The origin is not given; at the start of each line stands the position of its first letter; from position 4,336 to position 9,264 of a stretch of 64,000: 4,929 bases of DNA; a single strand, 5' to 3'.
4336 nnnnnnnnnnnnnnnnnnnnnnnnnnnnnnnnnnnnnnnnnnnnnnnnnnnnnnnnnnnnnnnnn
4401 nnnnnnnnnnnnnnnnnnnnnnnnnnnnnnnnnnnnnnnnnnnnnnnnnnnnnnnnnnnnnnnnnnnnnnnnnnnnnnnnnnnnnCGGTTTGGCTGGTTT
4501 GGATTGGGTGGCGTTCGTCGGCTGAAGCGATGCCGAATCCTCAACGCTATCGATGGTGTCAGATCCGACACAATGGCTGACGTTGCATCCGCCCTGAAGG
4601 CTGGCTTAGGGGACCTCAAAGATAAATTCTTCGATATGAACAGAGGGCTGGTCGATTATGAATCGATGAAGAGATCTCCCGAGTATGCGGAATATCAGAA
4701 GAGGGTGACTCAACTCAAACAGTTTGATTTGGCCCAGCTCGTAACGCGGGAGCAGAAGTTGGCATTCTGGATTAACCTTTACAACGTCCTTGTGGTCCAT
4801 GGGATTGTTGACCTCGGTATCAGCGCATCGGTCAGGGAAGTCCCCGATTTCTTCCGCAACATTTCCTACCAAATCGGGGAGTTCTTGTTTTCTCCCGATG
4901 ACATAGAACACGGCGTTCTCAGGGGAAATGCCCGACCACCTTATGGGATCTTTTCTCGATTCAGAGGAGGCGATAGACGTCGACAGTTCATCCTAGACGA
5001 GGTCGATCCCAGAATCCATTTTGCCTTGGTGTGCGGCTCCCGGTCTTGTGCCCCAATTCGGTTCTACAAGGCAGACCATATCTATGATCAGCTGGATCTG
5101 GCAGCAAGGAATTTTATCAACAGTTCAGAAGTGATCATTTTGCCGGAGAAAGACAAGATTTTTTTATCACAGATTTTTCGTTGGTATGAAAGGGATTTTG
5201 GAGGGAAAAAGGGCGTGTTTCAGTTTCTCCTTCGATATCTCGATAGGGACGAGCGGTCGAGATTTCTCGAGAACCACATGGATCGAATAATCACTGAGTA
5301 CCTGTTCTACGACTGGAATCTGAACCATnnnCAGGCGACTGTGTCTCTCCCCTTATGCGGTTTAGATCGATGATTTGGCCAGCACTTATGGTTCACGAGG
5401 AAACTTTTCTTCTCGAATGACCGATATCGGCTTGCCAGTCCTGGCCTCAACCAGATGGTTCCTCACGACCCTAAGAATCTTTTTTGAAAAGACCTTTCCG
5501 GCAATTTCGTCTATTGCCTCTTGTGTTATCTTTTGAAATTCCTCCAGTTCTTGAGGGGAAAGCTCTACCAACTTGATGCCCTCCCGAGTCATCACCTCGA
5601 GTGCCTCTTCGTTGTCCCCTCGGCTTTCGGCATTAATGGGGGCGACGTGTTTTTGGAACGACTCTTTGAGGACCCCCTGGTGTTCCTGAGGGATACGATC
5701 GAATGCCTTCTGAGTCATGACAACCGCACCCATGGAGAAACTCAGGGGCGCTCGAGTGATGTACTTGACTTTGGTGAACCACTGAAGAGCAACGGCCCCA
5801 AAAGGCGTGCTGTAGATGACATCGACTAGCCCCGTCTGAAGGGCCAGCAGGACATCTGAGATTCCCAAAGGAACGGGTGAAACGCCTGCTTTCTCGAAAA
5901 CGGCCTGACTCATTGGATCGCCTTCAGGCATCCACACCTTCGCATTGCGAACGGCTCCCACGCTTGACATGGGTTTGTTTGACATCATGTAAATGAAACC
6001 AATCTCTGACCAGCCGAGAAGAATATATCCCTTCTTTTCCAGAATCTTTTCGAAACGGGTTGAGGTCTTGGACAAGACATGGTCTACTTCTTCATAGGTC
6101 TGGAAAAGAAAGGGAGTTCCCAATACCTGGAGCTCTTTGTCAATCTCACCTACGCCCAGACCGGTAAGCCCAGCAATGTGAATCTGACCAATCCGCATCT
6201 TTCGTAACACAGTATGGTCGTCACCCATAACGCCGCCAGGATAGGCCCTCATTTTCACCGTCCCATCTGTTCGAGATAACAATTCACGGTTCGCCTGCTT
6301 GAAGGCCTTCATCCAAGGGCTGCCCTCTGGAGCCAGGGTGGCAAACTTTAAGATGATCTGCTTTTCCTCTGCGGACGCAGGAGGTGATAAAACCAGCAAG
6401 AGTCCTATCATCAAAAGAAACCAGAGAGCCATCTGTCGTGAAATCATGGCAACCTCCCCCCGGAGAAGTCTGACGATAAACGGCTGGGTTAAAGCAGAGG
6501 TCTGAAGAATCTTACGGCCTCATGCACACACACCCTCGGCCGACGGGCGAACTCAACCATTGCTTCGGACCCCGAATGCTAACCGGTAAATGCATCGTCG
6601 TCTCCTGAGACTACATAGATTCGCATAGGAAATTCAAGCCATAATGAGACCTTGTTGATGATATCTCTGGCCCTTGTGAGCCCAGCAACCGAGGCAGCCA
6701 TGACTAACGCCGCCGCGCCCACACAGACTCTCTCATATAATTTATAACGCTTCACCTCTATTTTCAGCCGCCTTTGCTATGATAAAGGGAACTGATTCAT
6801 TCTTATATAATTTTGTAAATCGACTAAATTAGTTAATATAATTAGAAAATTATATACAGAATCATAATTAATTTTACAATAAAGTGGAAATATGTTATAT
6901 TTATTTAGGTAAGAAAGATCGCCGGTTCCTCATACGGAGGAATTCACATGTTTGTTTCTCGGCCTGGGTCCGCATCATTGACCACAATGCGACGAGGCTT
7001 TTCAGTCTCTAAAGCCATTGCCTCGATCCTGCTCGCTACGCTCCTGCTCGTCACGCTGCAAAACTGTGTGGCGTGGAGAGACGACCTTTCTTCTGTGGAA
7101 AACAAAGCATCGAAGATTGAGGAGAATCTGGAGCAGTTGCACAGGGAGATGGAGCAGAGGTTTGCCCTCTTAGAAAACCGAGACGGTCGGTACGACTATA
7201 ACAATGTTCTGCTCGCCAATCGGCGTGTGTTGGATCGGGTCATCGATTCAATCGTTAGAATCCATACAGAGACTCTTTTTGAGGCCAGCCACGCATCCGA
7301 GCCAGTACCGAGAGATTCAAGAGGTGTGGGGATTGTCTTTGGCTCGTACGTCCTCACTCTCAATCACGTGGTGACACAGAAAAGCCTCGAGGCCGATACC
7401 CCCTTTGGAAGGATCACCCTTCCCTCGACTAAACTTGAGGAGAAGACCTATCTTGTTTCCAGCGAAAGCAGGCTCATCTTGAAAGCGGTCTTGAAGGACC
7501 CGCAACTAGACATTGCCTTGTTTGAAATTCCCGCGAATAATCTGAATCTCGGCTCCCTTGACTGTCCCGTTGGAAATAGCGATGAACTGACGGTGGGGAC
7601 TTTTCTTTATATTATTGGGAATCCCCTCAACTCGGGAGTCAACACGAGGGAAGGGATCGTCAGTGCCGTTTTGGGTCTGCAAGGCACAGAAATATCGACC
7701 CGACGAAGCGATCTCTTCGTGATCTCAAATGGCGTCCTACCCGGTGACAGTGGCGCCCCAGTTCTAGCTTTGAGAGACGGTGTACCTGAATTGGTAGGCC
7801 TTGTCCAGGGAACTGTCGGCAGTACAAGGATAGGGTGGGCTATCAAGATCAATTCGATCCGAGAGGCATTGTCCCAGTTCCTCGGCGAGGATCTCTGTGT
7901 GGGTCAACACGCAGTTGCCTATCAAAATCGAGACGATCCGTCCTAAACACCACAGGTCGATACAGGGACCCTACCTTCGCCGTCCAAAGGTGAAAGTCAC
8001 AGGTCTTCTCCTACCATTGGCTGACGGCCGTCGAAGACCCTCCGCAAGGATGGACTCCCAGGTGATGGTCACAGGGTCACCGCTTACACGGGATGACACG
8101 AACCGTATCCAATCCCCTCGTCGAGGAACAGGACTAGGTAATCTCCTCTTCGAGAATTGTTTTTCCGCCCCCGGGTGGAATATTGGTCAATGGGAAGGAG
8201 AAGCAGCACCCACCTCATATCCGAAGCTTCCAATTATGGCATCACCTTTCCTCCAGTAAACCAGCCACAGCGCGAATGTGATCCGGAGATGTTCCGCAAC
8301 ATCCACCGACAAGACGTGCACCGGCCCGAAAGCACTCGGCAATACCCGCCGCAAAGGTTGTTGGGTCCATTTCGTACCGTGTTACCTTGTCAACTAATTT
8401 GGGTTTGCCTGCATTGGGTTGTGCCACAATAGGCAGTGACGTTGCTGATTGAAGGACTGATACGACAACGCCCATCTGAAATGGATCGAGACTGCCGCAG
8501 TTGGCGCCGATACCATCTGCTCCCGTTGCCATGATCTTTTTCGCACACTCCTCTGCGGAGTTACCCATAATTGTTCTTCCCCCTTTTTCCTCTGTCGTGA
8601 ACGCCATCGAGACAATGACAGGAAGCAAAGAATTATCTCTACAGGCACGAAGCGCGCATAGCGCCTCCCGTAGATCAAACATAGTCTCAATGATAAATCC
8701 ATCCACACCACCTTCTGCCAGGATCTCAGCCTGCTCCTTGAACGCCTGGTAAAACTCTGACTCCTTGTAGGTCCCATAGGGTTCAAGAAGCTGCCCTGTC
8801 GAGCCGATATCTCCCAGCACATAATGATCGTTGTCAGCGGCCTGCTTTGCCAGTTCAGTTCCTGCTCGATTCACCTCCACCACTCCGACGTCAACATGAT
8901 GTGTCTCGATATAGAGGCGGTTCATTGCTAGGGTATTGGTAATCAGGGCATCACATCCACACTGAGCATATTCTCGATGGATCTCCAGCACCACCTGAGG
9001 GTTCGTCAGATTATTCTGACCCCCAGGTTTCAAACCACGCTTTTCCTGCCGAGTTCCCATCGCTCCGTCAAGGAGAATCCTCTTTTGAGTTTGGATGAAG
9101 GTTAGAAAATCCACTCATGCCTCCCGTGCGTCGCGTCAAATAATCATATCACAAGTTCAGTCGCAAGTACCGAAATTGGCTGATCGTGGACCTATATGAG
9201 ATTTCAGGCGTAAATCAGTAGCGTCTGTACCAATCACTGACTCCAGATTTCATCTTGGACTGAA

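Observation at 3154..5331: Single 725-aa ORF fusing a GH63-like glycoside hydrolase to a DUF547 domain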

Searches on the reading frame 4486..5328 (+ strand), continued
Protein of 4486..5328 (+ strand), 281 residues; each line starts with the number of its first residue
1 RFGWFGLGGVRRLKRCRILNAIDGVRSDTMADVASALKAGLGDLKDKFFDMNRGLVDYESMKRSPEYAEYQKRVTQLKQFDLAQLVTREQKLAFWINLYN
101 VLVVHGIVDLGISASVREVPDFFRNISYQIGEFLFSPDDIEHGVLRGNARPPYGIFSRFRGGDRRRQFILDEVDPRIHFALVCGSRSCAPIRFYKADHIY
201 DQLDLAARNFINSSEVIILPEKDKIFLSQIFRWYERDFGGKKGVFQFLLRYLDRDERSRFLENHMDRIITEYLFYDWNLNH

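Call 91: find_encoding_contigs(protein=P0456, flank=9000, max_places=1)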
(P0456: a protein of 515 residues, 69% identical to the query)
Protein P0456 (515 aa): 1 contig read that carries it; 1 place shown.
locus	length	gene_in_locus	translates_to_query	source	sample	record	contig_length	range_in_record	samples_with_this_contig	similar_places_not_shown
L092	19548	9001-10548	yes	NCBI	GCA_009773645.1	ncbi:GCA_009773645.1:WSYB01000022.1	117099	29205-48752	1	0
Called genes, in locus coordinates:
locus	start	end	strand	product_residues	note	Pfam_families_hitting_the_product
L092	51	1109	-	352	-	PF23368:DUF7092, PF01435:Peptidase_M48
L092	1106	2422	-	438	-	PF13717:Zn_ribbon_4 (weak), PF05987:DUF898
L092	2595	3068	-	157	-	PF01575:MaoC_dehydratas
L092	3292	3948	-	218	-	PF01135:PCMT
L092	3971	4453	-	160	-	PF09990:DUF2231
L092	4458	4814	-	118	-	-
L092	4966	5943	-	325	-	PF01841:Transglut_core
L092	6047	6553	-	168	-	-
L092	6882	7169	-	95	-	-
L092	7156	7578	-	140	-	PF00376:MerR, PF13411:MerR_1, PF09278:MerR-DNA-bind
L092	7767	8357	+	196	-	PF00440:TetR_N, PF16925:TetR_C_13, PF21993:TetR_C_13_2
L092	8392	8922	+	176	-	PF02627:CMD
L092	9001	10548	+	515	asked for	PF09335:VTT_dom, PF04784:DUF547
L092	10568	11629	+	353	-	PF01209:Ubie_methyltran, PF13489:Methyltransf_23, PF01728:FtsJ (weak), PF05148:Methyltransf_8 (faint), PF13847:Methyltransf_31, PF08241:Methyltransf_11, PF08242:Methyltransf_12, PF13649:Methyltransf_25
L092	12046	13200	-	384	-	PF13610:DDE_Tnp_IS240, PF13683:rve_3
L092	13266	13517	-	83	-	-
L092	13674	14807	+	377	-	PF01384:PHO4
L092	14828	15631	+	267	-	PF04784:DUF547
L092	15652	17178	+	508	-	PF01262:AlaDh_PNT_C (faint), PF01134:GIDA (weak), PF01266:DAO (faint), PF03486:HI0933_like (faint), PF07992:Pyr_redox_2, PF12831:FAD_oxidored (faint), PF00070:Pyr_redox, PF02852:Pyr_redox_dim, +2 more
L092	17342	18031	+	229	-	PF09335:VTT_dom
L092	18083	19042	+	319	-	PF04055:Radical_SAM (weak), PF12345:DUF3641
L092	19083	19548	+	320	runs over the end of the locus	PF02826:2-Hacid_dh_C (faint), PF03446:NAD_binding_2, PF03807:F420_oxidored (weak), PF00393:6PGD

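Call 92: find_encoding_contigs(protein=P0402, flank=9000, max_places=1)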
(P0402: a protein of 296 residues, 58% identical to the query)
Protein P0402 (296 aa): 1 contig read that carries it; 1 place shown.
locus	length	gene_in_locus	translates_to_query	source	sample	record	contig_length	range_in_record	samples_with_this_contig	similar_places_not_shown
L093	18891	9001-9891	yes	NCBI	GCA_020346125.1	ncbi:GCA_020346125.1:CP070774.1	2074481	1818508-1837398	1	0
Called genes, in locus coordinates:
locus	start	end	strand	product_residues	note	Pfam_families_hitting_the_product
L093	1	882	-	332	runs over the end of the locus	PF13623:SurA_N_2, PF13624:SurA_N_3, PF09312:SurA_N, PF13145:Rotamase_2, PF13616:Rotamase_3, PF00639:Rotamase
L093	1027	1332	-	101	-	PF00076:RRM_1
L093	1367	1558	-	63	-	PF01165:Ribosomal_S21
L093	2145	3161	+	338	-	PF00586:AIRS, PF02769:AIRS_C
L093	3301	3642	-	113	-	-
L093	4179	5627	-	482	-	PF01266:DAO, PF01593:Amino_oxidase, PF13450:NAD_binding_8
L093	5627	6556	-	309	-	PF00762:Ferrochelatase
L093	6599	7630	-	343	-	PF01208:URO-D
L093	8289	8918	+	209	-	PF00834:Ribul_P_3_epim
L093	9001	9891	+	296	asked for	PF04784:DUF547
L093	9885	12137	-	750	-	PF01751:Toprim, PF01131:Topoisom_bac, PF01396:Zn_ribbon_Top1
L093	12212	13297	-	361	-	PF12826:HHH_2 (weak), PF14520:HHH_5 (weak), PF02481:DNA_processg_A, PF17782:WHD_DprA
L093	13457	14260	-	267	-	PF01476:LysM (weak)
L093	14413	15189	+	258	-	PF02384:N6_Mtase, PF02475:TRM5-TYW2_MTfase, PF05175:MTS, PF01135:PCMT, PF06325:PrmA, PF13847:Methyltransf_31, PF13649:Methyltransf_25, PF01170:UPF0020, +7 more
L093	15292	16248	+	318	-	PF00348:polyprenyl_synt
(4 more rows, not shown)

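Call 97: search_protein_families(library=ncbifam, proteins=[L092:10568-11629:+, L092:8392-8922:+, L092:18083-19042:+, L091:8443-8934:+, L092:13674-14807:+, L092:9001-10548:+], max_evalue=1e-8)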
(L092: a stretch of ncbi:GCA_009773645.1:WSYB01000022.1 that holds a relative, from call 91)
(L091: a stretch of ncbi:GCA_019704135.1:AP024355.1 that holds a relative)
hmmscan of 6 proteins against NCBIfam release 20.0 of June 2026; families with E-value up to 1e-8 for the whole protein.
L092:10568-11629:+ (353 aa): 19 families
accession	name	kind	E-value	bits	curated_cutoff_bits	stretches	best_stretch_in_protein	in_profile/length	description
NF008823.0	PRK11873.1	subfamily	1.3e-58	198.7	263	1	8-240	8-241/272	arsenite methyltransferase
NF040538.1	methyl_ArsM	equivalog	2.2e-47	161.9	500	2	141-262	167-284/356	arsinothricin biosynthesis methyltransferase ArsM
NF038099.1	AsSugarArsM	exception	5.1e-34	117.9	400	1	23-330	15-316/321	arsenosugar biosynthesis arsenite methyltransferase ArsM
NF041537.1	ArsM_AhpD_UU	exception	4.4e-33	114.5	510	1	41-223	48-223/345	arsenite methyltransferase/AhpD domain selenoprotein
NF047649.1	MTase_UXPK_star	exception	2.1e-32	112.3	460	1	41-217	49-218/283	methyltransferase/UXPK-star double selenoprotein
NF041536.1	ArsM_DUF2284_UU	exception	1.1e-30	106.4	575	1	42-228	49-228/459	arsenite methyltransferase/DUF2284 domain selenoprotein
NF045667.1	MTase_DVU1556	equivalog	3.9e-20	72.2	155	1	68-218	23-156/213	DVU_1556 family methyltransferase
NF040539.1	AST_met_ArsM_2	exception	5.3e-18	65.8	240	1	70-212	59-195/262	putative arsinothricin biosynthesis methyltransferase ArsM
TIGR02072.1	BioC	equivalog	2e-15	57.3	184.95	1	69-185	36-137/244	malonyl-ACP O-methyltransferase BioC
NF001244.0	PRK00216.1-5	equivalog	8.4e-14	51.4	216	1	69-182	50-155/236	bifunctional demethylmenaquinone methyltransferase/2-methoxy-6-polyprenyl-1,4-benzoquinol methylase UbiE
NF043040.1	corrin_prot_MT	hypoth_equivalog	8.8e-13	48.2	180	1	67-187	41-154/216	corrinoid protein-associated methyltransferase CpaM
TIGR01983.1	UbiG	equivalog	1.5e-11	44.1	102.95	1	64-182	46-153/228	bifunctional 2-polyprenyl-6-hydroxyphenol methylase/3-demethylubiquinol 3-O-methyltransferase UbiG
TIGR01934.1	MenG_MenH_UbiE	subfamily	6.8e-11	41.9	158.35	1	69-183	41-144/223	ubiquinone/menaquinone biosynthesis methyltransferase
TIGR02752.1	MenG_heptapren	equivalog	1e-10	41.5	419.85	1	67-178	45-147/231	demethylmenaquinone methyltransferase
NF001243.0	PRK00216.1-4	equivalog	3.9e-10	39.5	235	1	67-178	47-149/237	demethylmenaquinone methyltransferase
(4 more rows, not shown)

L092:8392-8922:+ (176 aa): 5 families
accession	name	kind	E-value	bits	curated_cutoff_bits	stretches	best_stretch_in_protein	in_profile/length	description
TIGR01926.1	peroxid_rel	subfamily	1.6e-29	102.9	81.8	1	6-172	5-173/178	peroxidase-related enzyme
TIGR00778.1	ahpD_dom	domain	2.3e-15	55.8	27.8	1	58-100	1-43/51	alkylhydroperoxidase AhpD family core domain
TIGR04030.1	perox_Avi_7169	hypoth_equivalog_domain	3.9e-12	46.6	233.15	1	6-168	18-180/185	alkylhydroperoxidase domain protein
NF053654.1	GroundWater_YciW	equivalog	2.5e-09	37.1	310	1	1-172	1-171/179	YciW-related (seleno)protein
NF041238.1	AhpD_rel_CFYUT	equivalog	8.7e-09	35.1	175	0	20-170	176-331/357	alkylhydroperoxidase-related (seleno)protein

L092:18083-19042:+ (319 aa): 1 family
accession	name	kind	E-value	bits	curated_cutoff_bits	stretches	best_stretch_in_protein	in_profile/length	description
TIGR04167.1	rSAM_SeCys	equivalog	1.8e-124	414.9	300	1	18-317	3-303/303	arsenosugar biosynthesis radical SAM (seleno)protein ArsS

L091:8443-8934:+ (163 aa): 0 families

L092:13674-14807:+ (377 aa): 2 families
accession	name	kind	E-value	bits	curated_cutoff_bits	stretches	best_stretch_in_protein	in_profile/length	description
NF053884.1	SulfPermCysPBac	equivalog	1.9e-22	79.6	400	2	203-364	143-306/354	sulfate permease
NF033774.1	phos_trans_PitA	exception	3.3e-16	59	800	1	255-374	374-496/498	inorganic phosphate transporter PitA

L092:9001-10548:+ (515 aa): 1 family
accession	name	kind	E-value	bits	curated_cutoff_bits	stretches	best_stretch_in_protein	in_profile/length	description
NF052604.1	UndecprPTUtpABac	equivalog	2.7e-09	37.4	250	1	88-182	58-157/198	undecaprenyl phosphate transporter UptA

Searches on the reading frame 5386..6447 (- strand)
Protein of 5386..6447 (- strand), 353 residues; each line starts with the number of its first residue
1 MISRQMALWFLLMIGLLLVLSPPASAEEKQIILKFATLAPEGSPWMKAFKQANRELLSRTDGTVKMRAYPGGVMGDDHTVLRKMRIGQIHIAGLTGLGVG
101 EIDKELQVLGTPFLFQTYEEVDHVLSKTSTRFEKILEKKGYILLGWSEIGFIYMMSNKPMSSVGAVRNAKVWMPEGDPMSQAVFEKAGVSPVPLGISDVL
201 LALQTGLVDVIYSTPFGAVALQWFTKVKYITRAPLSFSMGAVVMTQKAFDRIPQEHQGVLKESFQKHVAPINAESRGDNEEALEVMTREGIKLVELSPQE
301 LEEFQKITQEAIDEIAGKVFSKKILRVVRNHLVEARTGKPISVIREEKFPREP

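Call 4: search_protein_families(library=pfam, proteins=[window:5386-6447:-], max_evalue=0.01)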
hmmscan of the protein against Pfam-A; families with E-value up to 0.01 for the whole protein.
window:5386-6447:- (353 aa): 1 family
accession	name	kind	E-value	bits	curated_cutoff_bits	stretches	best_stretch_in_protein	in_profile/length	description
PF03480.18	DctP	-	6.7e-42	144.2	23.4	1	35-315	1-282/286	Bacterial extracellular solute-binding protein, family 7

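Call 5: search_protein_families(library=ncbifam, proteins=[window:5386-6447:-], max_evalue=0.01)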
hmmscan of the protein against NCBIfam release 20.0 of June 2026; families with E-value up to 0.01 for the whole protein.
window:5386-6447:- (353 aa): 2 families
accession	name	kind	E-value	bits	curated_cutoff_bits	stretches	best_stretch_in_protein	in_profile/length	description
NF037995.1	TRAP_S1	subfamily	2e-91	306.1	50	1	34-304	1-271/271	TRAP transporter substrate-binding protein DctP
TIGR00787.1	dctP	subfamily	4.3e-28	98.5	175.05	1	36-288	2-255/257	DctP family TRAP transporter solute-binding subunit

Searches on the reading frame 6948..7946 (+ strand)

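Call 4: search_protein_families(library=pfam, proteins=[window:6948-7946:+], max_evalue=0.01)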
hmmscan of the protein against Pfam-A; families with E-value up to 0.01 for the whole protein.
window:6948-7946:+ (332 aa): 2 families
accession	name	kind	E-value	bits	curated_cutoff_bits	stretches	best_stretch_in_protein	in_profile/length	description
PF13365.12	Trypsin_2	-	4.7e-13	50.5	27.6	1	128-284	3-143/144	Trypsin-like peptidase domain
PF00089.32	Trypsin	-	9e-05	22.8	20.6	1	132-305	34-217/220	Trypsin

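Call 5: search_protein_families(library=ncbifam, proteins=[window:6948-7946:+], max_evalue=0.01)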
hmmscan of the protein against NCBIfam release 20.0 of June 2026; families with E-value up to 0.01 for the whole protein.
window:6948-7946:+ (332 aa): 10 families
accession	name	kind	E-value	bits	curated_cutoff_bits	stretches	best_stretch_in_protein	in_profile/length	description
TIGR02037.1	degP_htrA_DO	subfamily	4.6e-12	45.6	416.2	1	173-313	93-229/434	Do family serine endopeptidase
NF047968.1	SerProtHtrA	equivalog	5.3e-11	42.5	470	1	92-313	56-258/357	serine protease HtrA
NF041521.1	HhoA_HhoB_HtrA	equivalog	5.5e-10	39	450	1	183-311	100-223/335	HhoA/HhoB/HtrA family serine endopeptidase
NF007526.1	PRK10139.1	equivalog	2.8e-08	32.9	756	1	178-307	130-255/456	serine endoprotease DegQ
NF008189.1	PRK10942.1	equivalog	4.9e-08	31.9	720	1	179-311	153-281/477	serine endoprotease DegP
NF033740.0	MarP_fam_protase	equivalog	1.4e-07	30.9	250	1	179-311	249-377/390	MarP family serine protease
TIGR02038.1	protease_degS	equivalog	6e-06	25.6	422.95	1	181-287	119-216/351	outer membrane-stress sensor serine endopeptidase DegS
NF050055.1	SerProtHtrAMycob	equivalog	0.00026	20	800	1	96-306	209-401/502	serine protease HtrA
NF051463.1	Rv1815_serprot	equivalog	0.0018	17.7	175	1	248-294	126-175/190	Rv1815 family serine proteinase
NF008147.1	PRK10898.1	equivalog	0.0022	17.2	408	1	182-285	120-214/352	outer membrane-stress sensor serine endopeptidase DegS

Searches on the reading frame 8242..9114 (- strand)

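Call 4: search_protein_families(library=pfam, proteins=[window:8242-9114:-], max_evalue=0.01)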
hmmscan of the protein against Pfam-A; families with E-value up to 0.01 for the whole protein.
window:8242-9114:- (290 aa): 1 family
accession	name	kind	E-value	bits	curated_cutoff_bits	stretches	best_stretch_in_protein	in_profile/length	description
PF02574.22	S-methyl_trans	-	1e-62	213.1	22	1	14-284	2-280/283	Homocysteine S-methyltransferase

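Call 5: search_protein_families(library=ncbifam, proteins=[window:8242-9114:-], max_evalue=0.01)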
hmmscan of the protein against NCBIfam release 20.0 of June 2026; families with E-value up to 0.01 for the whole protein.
window:8242-9114:- (290 aa): 5 families
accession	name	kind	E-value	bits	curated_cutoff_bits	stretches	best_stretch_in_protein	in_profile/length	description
NF006396.0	PRK08645.1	equivalog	3.2e-69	233.6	453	1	9-288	9-285/611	bifunctional homocysteine S-methyltransferase/methylenetetrahydrofolate reductase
NF005718.0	PRK07534.1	equivalog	2.4e-49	168.4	338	1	5-288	8-295/337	betaine--homocysteine S-methyltransferase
TIGR02082.1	metH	equivalog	2e-42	144.9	1010.85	1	35-286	45-311/1182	methionine synthase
NF007024.0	PRK09490.1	equivalog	2.2e-35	121.8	1497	1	35-287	61-329/1234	methionine synthase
NF007020.0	PRK09485.1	equivalog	1.8e-29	102.8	215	1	2-287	3-303/306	homocysteine S-methyltransferase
